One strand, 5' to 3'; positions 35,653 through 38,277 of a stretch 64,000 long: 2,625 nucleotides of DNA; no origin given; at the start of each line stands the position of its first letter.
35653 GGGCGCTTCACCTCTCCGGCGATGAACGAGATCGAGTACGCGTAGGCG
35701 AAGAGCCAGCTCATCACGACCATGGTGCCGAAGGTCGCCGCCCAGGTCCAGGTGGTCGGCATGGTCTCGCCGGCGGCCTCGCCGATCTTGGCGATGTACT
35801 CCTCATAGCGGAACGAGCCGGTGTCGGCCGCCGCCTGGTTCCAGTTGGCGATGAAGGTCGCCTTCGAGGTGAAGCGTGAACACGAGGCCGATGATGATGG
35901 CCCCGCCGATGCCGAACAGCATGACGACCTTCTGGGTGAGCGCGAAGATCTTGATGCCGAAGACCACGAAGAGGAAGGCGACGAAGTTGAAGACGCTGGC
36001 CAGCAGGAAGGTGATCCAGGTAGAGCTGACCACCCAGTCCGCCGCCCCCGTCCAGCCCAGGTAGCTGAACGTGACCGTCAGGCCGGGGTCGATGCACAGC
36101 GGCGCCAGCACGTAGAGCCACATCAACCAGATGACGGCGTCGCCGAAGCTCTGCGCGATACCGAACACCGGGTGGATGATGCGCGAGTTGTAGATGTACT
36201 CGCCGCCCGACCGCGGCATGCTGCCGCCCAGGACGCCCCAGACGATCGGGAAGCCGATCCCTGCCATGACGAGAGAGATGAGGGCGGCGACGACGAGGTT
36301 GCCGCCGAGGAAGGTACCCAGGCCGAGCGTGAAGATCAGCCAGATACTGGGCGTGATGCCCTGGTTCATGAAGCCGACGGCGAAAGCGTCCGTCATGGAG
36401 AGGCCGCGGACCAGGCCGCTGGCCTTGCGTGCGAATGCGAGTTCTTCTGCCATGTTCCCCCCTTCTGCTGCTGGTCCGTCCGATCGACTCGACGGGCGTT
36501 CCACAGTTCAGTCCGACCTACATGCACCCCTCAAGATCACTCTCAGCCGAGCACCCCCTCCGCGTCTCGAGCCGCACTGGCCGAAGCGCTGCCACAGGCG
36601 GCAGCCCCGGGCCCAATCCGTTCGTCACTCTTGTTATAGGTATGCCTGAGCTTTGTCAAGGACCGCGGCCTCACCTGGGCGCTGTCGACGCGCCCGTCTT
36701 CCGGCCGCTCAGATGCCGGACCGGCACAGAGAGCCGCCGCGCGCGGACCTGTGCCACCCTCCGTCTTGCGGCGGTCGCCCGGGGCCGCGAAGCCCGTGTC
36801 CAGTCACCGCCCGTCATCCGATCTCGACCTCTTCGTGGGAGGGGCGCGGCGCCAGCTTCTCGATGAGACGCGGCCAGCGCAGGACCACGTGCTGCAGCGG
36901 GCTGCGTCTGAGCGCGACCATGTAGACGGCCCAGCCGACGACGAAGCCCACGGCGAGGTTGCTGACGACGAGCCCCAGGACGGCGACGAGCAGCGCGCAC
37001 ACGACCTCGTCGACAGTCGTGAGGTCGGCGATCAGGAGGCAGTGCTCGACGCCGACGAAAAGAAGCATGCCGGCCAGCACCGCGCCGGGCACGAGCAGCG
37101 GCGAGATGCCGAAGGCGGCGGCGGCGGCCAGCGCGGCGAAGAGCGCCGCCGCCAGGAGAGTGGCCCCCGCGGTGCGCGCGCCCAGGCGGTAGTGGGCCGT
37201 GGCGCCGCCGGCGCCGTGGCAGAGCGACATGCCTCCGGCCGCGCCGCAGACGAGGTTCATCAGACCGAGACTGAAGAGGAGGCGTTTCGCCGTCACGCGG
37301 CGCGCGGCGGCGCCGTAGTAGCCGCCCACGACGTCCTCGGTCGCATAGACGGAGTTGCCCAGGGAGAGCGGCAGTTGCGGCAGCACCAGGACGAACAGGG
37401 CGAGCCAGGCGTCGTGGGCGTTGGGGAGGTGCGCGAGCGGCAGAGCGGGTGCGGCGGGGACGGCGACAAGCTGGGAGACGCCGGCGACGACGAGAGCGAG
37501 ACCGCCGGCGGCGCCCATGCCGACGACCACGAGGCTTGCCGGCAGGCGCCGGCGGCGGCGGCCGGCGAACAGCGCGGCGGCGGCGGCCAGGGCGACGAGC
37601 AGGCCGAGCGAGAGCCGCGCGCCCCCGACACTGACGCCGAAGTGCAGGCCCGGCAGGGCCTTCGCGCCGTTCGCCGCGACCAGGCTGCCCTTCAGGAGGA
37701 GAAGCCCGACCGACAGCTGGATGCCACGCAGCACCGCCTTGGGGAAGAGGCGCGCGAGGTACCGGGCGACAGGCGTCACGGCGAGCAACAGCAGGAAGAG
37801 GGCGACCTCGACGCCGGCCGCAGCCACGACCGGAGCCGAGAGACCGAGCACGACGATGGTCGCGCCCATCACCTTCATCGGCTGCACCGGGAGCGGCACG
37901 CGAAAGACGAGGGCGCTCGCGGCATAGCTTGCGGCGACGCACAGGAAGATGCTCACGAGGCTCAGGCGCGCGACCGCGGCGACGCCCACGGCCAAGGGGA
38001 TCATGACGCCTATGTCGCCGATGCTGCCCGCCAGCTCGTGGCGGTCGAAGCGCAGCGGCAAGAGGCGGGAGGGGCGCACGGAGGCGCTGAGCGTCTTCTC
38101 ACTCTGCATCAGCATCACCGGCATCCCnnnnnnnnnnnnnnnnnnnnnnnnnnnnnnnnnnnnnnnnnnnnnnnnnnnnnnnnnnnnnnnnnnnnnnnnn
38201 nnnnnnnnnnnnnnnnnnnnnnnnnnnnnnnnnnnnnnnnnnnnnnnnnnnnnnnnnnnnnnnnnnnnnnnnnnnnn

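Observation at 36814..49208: Selenium-dependent molybdenum hydroxylase marker genes (yqeB, yqeC) beside two tandem three-subunit hydroxylases and a dedicated molybdate transporter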

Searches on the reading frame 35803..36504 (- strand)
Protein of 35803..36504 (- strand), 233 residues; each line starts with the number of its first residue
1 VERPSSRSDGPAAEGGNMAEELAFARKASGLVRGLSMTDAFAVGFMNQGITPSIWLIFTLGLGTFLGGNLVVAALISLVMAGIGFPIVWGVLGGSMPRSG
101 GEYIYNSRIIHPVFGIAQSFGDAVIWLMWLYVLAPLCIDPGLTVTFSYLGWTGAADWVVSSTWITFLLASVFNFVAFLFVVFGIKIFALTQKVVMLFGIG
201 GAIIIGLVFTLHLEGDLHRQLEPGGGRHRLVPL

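Call 8: search_protein_families(library=ncbifam, proteins=[window:35803-36504:-], max_evalue=0.00001)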
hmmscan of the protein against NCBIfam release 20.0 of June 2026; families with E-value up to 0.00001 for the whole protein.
window:35803-36504:- (233 aa): 0 families

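Call 17: search_protein_families(library=pfam, proteins=[window:35803-36504:-], max_evalue=0.001)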
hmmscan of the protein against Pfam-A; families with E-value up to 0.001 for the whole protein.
window:35803-36504:- (233 aa): 1 family
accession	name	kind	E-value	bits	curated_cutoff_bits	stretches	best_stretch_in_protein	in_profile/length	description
PF13520.12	AA_permease_2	-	3.5e-05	23.4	27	1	57-210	20-163/427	Amino acid permease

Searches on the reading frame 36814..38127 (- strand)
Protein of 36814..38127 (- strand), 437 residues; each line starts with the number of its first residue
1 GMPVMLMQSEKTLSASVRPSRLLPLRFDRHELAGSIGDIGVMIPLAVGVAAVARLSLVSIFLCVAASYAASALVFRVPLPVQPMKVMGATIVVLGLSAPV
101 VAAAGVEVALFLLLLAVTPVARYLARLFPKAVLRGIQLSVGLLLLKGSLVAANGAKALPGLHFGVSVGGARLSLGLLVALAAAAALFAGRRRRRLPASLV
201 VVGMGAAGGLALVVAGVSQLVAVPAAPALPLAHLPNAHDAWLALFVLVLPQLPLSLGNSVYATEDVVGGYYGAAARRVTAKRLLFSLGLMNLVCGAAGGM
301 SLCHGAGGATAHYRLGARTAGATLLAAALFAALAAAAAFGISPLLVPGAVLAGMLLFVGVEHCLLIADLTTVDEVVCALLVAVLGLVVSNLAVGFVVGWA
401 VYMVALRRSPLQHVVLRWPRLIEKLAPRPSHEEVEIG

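Call 5: search_protein_families(library=ncbifam, proteins=[window:36814-38127:-], max_evalue=0.001)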
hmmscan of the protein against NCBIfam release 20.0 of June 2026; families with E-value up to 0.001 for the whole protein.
window:36814-38127:- (437 aa): 0 families

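Call 6: search_protein_families(library=pfam, proteins=[window:36814-38127:-], max_evalue=0.001)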
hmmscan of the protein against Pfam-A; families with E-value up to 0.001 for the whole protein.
window:36814-38127:- (437 aa): 1 family
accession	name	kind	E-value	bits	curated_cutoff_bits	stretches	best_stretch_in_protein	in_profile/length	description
PF16983.11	MFS_MOT1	-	5.7e-33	114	30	2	245-361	3-110/111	Molybdate transporter of MFS superfamily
